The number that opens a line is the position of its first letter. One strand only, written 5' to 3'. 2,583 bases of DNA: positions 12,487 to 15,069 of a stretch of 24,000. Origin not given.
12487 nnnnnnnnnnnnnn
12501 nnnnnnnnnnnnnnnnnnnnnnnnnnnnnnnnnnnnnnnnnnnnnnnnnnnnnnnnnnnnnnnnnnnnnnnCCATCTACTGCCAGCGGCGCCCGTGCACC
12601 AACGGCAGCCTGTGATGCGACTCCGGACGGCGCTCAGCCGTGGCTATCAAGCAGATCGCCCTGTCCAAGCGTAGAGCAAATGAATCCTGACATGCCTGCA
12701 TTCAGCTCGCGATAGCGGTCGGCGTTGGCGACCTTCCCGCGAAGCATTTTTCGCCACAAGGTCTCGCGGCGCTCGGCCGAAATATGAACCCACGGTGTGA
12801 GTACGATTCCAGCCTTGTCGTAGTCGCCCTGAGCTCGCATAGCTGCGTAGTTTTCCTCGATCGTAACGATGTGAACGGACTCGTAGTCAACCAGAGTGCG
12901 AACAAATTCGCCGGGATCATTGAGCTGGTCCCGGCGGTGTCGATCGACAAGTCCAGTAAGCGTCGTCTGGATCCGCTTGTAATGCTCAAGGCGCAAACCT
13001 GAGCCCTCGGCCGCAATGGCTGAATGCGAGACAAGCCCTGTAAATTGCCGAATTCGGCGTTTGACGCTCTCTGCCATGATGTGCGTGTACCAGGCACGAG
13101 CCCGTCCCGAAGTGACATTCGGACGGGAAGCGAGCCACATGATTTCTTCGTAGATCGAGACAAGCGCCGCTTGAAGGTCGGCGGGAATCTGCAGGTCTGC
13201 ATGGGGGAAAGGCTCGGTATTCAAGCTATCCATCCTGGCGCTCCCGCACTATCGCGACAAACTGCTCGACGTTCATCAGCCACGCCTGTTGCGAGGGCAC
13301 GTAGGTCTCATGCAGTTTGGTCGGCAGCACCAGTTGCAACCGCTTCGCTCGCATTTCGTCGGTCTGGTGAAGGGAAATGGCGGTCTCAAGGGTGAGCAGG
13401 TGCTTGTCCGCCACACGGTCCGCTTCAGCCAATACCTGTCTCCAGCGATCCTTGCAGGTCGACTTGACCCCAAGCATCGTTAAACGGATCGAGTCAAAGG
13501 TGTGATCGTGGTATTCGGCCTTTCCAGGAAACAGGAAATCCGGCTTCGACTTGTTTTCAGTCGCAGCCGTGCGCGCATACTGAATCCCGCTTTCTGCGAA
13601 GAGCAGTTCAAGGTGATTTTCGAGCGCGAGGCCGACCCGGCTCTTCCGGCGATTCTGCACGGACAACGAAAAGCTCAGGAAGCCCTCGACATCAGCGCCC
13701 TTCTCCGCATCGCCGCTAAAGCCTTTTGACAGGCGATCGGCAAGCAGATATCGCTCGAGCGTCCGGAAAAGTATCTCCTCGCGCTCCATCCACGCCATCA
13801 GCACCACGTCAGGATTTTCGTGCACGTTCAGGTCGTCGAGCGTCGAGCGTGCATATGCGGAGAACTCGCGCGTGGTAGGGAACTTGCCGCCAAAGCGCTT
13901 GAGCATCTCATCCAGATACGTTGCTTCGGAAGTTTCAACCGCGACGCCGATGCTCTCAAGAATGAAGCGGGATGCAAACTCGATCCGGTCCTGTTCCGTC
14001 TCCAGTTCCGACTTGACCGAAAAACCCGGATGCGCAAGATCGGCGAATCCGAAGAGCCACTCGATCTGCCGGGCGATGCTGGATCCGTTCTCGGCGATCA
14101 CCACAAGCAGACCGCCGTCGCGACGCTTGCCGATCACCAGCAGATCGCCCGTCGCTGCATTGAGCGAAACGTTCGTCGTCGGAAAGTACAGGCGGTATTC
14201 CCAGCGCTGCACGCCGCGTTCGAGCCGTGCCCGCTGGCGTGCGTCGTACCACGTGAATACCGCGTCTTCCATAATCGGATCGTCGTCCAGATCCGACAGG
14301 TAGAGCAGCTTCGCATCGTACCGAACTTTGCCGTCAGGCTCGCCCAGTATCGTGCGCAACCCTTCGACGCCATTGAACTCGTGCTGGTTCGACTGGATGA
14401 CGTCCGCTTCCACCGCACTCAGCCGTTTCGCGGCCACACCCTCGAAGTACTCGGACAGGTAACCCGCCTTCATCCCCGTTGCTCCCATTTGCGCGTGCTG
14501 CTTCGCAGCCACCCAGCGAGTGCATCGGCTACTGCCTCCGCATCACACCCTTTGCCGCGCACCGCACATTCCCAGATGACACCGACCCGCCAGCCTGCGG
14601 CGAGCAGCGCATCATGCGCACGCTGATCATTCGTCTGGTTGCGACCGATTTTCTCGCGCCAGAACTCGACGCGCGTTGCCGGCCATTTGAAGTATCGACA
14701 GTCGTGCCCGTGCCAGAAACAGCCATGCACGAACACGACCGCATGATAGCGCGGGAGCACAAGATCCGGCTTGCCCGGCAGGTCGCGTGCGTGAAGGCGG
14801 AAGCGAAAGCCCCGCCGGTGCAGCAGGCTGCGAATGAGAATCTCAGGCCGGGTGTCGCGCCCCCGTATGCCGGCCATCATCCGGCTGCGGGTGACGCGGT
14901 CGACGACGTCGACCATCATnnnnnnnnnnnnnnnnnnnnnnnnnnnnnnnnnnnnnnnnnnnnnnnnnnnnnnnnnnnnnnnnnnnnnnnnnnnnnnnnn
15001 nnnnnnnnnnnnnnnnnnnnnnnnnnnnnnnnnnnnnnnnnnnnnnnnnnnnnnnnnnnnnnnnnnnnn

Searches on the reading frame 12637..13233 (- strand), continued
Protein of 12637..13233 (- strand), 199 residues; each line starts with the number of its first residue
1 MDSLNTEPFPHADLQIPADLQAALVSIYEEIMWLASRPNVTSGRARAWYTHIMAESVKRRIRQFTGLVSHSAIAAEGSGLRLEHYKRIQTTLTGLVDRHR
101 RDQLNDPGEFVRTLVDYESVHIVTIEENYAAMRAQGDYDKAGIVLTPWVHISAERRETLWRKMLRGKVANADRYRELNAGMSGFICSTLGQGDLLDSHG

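Call 100: find_encoding_contigs(protein=P0011, flank=6000, max_places=2)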
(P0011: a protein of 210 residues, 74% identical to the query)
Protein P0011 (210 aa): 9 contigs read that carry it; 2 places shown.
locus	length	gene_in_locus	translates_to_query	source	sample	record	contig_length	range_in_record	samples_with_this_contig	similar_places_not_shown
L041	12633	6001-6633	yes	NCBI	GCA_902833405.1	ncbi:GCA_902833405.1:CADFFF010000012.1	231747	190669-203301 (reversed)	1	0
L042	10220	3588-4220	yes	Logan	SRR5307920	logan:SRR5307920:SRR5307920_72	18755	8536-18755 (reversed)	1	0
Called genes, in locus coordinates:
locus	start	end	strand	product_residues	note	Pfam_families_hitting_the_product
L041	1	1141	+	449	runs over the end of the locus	-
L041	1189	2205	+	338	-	-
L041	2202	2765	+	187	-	PF05280:FlhC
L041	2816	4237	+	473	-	PF02384:N6_Mtase (weak), PF07669:Eco57I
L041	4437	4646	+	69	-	-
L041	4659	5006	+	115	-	-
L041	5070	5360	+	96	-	-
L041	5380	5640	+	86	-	-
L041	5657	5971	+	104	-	-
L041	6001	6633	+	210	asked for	-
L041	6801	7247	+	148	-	-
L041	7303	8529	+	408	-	PF13542:HTH_Tnp_ISL3, PF01610:DDE_Tnp_ISL3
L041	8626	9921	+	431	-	PF26125:AcrVA2-like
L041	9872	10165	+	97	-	-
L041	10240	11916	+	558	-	PF13560:HTH_31 (faint), PF01381:HTH_3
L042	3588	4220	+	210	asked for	-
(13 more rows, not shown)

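Call 101: find_encoding_contigs(protein=P0125, flank=6000, max_places=2)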
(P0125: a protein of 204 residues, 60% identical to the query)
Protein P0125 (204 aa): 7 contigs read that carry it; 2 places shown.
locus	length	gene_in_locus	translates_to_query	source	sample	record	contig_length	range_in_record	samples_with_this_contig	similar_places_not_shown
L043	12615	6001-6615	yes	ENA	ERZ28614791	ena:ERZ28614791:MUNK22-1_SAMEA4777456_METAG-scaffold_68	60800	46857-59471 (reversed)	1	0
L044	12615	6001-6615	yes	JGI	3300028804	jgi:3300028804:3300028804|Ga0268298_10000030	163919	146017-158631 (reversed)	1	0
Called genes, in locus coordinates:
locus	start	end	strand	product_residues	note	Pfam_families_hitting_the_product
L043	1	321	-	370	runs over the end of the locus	PF01757:Acyl_transf_3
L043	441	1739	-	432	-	-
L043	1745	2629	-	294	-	PF06189:5-nucleotidase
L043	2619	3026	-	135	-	-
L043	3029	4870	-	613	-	PF00580:UvrD-helicase, PF01443:Viral_helicase1 (faint), PF13245:AAA_19, PF13087:AAA_12 (faint), PF13361:UvrD_C, PF13538:UvrD_C_2 (faint)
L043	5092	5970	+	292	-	-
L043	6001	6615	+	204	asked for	-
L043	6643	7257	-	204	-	-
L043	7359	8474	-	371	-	PF04381:RdgC (weak)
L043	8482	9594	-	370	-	-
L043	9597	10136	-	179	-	-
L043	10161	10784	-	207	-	-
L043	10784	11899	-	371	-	PF03743:TrbI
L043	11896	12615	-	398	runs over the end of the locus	-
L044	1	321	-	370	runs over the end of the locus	PF01757:Acyl_transf_3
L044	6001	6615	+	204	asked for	-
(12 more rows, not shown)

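Call 104: search_protein_families(library=padloc, proteins=[L007:6583-7371:+, L007:8143-9663:+, L007:2600-3034:+], max_evalue=0.001)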
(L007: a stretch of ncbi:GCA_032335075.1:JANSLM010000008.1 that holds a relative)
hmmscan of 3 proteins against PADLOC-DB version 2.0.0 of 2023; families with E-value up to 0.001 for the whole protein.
L007:6583-7371:+ (262 aa): 3 families
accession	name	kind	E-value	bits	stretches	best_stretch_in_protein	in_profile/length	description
PDLC04132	HNH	-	2e-28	97.3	1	110-254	132-276/286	-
PDLC03546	HNH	-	1.1e-14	52.2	1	106-251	129-278/282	Type II restriction enzyme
PDLC03529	REase_II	-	9.1e-11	39.5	1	160-217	293-350/389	Type II restriction enzyme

L007:8143-9663:+ (506 aa): 1 family
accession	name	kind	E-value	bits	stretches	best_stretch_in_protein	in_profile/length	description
PDLC02987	caspase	-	8.1e-09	33.2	1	24-223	5-158/453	-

L007:2600-3034:+ (144 aa): 0 families

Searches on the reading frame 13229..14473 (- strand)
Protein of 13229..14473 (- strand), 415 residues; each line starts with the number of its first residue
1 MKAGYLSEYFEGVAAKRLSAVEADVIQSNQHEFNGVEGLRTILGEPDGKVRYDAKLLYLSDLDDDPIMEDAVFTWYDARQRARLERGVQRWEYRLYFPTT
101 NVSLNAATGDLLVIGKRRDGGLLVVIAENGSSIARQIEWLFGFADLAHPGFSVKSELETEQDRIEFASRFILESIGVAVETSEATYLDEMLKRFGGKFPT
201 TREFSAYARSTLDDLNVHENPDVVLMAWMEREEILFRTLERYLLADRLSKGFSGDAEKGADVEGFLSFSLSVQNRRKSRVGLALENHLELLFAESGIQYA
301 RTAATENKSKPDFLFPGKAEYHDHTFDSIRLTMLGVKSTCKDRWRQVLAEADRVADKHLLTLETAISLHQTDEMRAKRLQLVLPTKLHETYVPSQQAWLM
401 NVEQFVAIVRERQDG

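Call 8: search_protein_families(library=pfam, proteins=[window:13229-14473:-], max_evalue=0.01)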
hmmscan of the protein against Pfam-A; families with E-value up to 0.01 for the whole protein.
window:13229-14473:- (415 aa): 1 family
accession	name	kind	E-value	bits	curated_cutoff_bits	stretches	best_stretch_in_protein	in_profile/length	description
PF09019.17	EcoRII-C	-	6.9e-67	225.1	25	1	236-406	1-165/165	EcoRII C terminal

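Call 9: search_protein_families(library=padloc, proteins=[window:13229-14473:-], max_evalue=0.01)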
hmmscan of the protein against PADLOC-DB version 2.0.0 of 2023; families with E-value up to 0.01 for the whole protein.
window:13229-14473:- (415 aa): 3 families
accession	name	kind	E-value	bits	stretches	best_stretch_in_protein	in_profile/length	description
PDLC03467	REase_II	-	1.9e-36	124.1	1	197-376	192-363/365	Type II restriction enzyme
PDLC03545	REase_II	-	0.0026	15.4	1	270-357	90-180/272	Type II restriction enzyme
PDLC03466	REase_II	-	0.0045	14.7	1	268-366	108-213/305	Type II restriction enzyme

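Call 14: search_protein_families(library=ncbifam, proteins=[window:13229-14473:-], max_evalue=0.01)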
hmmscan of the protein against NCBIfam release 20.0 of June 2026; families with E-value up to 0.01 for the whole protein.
window:13229-14473:- (415 aa): 0 families

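Call 80: search_dna_similar(query=window:13229-14473:-, collection=plasmids, mode=protein, max_rows=30)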
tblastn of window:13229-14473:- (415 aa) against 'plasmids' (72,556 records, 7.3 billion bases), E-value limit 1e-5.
Records with a match: 2597; places in all: 2681; records where one place covers at least 80% of the query: 29.
Best place of each record, by identity: 80-90% 2; 60-80% 20; <60% 2575.
By first word of the organism name: Klebsiella 1557; Escherichia 385; Enterobacter 275; Citrobacter 142; Salmonella 76; Raoultella 36; uncultured 13; Shigella 10; Pantoea 9; Serratia 7; and 46 more.
By predicted mobility (MOB-suite, as given by PLSDB): conjugative 1961; non-mobilizable 344; mobilizable 292.
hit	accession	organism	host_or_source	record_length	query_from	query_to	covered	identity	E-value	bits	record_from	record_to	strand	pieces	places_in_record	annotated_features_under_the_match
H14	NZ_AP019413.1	Pseudomonas syringae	-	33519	1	413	100%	81.1%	0e+0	696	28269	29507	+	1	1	type II restriction endonuclease | vsr: DNA mismatch endonuclease Vsr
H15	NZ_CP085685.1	Pseudomonas ficuserectae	Mulberry blight tissue sample,Mulberry ...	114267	1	413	100%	81.1%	0e+0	696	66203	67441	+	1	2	type II restriction endonuclease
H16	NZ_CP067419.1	Aeromonas media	cell culture,water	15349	1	413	100%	63.0%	2e-171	538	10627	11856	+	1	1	type II restriction endonuclease | very short patch repair endonuclease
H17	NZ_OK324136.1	Enterobacter asburiae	-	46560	1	413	100%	63.0%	1e-173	545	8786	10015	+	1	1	type II restriction endonuclease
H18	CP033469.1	Enterobacter cloacae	Penaeus vannamei,cultured bacteria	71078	1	413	100%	63.0%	1e-173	545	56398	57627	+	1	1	restriction endonuclease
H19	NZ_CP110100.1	Enterobacter asburiae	-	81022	1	413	100%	63.0%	1e-173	545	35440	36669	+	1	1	type II restriction endonuclease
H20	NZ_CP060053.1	Croceicoccus marinus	prokaryote,marine sediment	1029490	1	413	100%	52.1%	7e-127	410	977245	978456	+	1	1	none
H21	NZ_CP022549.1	Sphingorhabdus sp. YGSMI21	cell culture,West sea sediment in South ...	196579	1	413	100%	50.1%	3e-125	406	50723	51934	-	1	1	type II restriction endonuclease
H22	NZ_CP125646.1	Rhizobium sp. BT03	Phaseolus vulgaris,Pure culture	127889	1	413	100%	50.0%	1e-125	407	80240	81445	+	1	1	type II restriction endonuclease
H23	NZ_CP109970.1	Agrobacterium salinitolerans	-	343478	1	413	100%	49.9%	7e-125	405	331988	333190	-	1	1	type II restriction endonuclease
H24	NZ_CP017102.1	Rhizobium gallicum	Phaseolus vulgaris,Whole ...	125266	1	413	100%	49.8%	7e-125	405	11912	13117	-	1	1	type II restriction endonuclease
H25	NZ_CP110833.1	Agrobacterium sp. 13-2099-1-2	quaking aspen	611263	1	413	100%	49.5%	1e-124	404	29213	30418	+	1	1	type II restriction endonuclease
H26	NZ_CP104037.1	Rhizobium sp. SRDI969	Pisum sativum,Cell culture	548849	1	413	100%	49.5%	9e-123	399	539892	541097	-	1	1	type II restriction endonuclease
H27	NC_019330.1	Arthrobacter sp. J3.40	heavy aromatic hydrocarbon contaminated ...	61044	1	412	99%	48.9%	3e-123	400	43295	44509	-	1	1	type II restriction endonuclease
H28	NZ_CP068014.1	Paenarthrobacter ureafaciens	cell culture,in the nicotine environment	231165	1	412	99%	48.9%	3e-122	397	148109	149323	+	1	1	type II restriction endonuclease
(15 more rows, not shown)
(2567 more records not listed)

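Call 81: get_annotated_region(hit=H14, flank=5000)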
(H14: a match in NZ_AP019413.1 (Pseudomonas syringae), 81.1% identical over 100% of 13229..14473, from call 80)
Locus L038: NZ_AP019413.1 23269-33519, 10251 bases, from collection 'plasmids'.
description: Pseudomonas syringae pv. actinidiae strain MAFF613020 plasmid pB26-2, complete sequence
organism: Pseudomonas syringae (NCBI taxid 103796)
taxonomy: Bacteria; Pseudomonadota; Gammaproteobacteria; Pseudomonadales; Pseudomonadaceae; Pseudomonas; Pseudomonas syringae
host: -; source: -; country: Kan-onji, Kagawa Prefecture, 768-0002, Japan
typing (MOB-suite, as given by PLSDB): non-mobilizable; mating-pair formation MPF_T
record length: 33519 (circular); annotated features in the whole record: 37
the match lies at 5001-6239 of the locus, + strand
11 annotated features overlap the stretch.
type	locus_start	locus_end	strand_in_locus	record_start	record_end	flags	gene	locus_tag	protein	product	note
CDS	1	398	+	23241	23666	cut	-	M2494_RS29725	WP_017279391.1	S24 family peptidase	-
CDS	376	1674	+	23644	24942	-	-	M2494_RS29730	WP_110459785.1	Y-family DNA polymerase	-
CDS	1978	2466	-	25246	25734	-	-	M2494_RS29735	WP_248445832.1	hypothetical protein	-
CDS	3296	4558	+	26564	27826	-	dcm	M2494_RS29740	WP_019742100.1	DNA (cytosine-5-)-methyltransferase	GO:0006304 - DNA modification [Evidence IEA]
CDS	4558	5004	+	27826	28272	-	vsr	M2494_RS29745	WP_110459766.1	DNA mismatch endonuclease Vsr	GO:0006298 - mismatch repair [Evidence IEA]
CDS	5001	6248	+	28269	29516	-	-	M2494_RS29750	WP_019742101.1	type II restriction endonuclease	GO:0009307 - DNA restriction-modification system [Evidence IEA]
CDS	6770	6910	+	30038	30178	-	-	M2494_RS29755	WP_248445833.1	hypothetical protein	-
CDS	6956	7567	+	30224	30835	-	-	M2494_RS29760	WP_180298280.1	AAA family ATPase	-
CDS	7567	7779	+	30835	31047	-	-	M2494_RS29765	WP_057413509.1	plasmid partition protein ParG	-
CDS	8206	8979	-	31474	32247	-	-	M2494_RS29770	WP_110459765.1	helix-turn-helix transcriptional regulator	GO:0006355 - regulation of DNA-templated transcription [Evidence IEA]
CDS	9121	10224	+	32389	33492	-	-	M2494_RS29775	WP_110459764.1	polyamine ABC transporter substrate-binding protein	-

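Call 82: get_annotated_region(hit=H16, flank=5000)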
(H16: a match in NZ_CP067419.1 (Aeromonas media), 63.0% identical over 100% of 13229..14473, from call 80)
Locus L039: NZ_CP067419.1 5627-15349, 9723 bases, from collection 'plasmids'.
description: Aeromonas media strain E31 plasmid pE31B, complete sequence
organism: Aeromonas media (NCBI taxid 651)
taxonomy: Bacteria; Pseudomonadota; Gammaproteobacteria; Aeromonadales; Aeromonadaceae; Aeromonas; Aeromonas media
host: -; source: cell culture,water; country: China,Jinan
typing (MOB-suite, as given by PLSDB): non-mobilizable; replicon rep_cluster_1068,rep_cluster_2037
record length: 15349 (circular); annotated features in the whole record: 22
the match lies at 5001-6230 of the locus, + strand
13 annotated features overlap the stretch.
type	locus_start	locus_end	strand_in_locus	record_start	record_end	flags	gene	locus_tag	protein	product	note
CDS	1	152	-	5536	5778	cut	-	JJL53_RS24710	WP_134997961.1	plasmid replication protein RepB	-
CDS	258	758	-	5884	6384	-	-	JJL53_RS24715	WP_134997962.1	hypothetical protein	-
CDS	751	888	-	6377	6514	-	-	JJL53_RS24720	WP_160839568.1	hypothetical protein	-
CDS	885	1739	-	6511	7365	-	-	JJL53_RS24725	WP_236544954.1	site-specific integrase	-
CDS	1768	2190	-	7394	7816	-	-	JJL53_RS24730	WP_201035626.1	hypothetical protein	-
CDS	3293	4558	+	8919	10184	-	dcm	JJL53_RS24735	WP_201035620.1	DNA (cytosine-5-)-methyltransferase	GO:0006304 - DNA modification [Evidence IEA]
CDS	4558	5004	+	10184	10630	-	-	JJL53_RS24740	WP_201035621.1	very short patch repair endonuclease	-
CDS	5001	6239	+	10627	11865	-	-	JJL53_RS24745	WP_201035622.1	type II restriction endonuclease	GO:0009307 - DNA restriction-modification system [Evidence IEA]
CDS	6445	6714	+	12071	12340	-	-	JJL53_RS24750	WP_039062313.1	hypothetical protein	-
CDS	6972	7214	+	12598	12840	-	-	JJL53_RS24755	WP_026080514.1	type II toxin-antitoxin system RelB/DinJ family antitoxin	-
CDS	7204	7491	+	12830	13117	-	-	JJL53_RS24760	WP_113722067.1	type II toxin-antitoxin system RelE/ParE family toxin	GO:0030541 - plasmid partitioning [Evidence IEA]; GO:0051290 - protein heterotetramerization [Evidence IEA]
CDS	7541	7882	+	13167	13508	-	-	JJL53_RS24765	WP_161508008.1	type II toxin-antitoxin system CcdA family antitoxin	-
CDS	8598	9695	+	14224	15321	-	-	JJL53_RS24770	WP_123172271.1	ISAs1-like element ISAeme2 family transposase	GO:0006313 - DNA transposition [Evidence IEA]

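Call 84: search_solved_structures(query=window:13229-14473:-, max_evalue=0.01, show_alignments=1)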
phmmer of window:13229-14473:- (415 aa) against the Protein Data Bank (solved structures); distinct sequences matched with E-value up to 0.01: 3.
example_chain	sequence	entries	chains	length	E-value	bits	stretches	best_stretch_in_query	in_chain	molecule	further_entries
3hqg_A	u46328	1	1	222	5.7e-41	144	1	197-407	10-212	Type-2 restriction enzyme EcoRII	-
1na6_A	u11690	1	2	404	2.7e-40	141.8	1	197-407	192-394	Restriction endonuclease EcoRII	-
2fqz_A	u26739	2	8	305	0.0017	20.6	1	267-368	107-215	R.Ecl18kI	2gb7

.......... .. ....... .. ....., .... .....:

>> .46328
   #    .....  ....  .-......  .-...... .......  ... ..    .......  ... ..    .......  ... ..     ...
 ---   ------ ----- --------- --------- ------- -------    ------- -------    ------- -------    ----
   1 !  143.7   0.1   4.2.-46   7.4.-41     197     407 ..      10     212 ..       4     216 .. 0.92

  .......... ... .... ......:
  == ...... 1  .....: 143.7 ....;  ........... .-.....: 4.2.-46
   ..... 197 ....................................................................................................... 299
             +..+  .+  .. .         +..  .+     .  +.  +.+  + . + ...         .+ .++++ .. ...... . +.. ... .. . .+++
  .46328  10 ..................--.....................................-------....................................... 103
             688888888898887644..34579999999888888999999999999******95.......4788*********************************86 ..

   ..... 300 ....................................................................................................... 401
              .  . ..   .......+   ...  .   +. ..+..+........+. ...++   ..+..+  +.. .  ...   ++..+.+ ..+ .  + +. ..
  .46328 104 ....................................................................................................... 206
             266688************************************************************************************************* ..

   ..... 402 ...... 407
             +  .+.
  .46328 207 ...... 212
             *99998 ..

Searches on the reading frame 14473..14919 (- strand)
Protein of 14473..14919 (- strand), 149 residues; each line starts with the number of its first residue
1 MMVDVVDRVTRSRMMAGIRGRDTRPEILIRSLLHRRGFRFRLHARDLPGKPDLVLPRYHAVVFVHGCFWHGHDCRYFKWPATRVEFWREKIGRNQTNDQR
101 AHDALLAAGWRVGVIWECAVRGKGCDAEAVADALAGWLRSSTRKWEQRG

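Call 8: search_protein_families(library=pfam, proteins=[window:14473-14919:-], max_evalue=0.01)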
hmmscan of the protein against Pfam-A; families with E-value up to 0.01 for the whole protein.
window:14473-14919:- (149 aa): 1 family
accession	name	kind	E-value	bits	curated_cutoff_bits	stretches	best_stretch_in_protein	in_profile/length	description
PF03852.21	Vsr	-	7.4e-31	106.3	27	1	4-75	2-73/74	DNA mismatch endonuclease Vsr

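Call 9: search_protein_families(library=padloc, proteins=[window:14473-14919:-], max_evalue=0.01)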
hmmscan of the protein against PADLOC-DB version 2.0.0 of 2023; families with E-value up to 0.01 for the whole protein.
window:14473-14919:- (149 aa): 1 family
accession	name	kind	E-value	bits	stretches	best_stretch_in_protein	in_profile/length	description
PDLC03397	Vsr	-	4.1e-41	138.7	1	2-138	1-138/156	Type II nicking endonuclease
